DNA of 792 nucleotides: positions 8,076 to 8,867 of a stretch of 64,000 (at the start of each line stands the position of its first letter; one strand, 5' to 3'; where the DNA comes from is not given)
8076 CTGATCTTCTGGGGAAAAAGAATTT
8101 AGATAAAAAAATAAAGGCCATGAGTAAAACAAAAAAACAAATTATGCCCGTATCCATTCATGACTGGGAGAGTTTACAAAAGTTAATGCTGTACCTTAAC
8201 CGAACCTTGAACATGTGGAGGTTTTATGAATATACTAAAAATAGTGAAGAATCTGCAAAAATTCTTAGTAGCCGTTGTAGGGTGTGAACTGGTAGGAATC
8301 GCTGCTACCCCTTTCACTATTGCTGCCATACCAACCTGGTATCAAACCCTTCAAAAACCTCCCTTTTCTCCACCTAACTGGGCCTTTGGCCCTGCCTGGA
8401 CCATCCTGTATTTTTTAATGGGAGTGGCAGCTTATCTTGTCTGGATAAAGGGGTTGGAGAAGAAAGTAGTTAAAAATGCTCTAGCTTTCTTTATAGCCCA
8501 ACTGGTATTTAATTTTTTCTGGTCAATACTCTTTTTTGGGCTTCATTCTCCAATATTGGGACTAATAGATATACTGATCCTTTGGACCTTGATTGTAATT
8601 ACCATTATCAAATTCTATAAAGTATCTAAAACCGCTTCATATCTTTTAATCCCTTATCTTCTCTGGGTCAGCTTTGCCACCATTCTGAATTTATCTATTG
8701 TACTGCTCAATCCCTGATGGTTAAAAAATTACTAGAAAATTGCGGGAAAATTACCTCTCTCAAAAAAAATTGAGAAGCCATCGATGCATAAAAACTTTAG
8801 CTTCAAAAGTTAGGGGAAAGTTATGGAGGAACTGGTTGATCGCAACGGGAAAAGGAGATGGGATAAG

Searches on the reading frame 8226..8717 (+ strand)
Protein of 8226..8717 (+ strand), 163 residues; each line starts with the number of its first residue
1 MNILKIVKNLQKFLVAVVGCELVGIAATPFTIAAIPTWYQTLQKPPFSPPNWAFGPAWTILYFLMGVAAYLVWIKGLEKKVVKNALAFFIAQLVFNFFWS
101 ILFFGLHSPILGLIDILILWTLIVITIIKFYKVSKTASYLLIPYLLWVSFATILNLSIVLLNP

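Call 57: search_protein_families(library=pfam, proteins=[window:8226-8717:+], max_evalue=0.001)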
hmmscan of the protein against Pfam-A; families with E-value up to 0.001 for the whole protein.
window:8226-8717:+ (163 aa): 1 family
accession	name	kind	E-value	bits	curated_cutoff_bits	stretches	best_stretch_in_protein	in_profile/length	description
PF03073.20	TspO_MBR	-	1.3e-52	177.8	24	1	16-159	1-144/145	TspO/MBR family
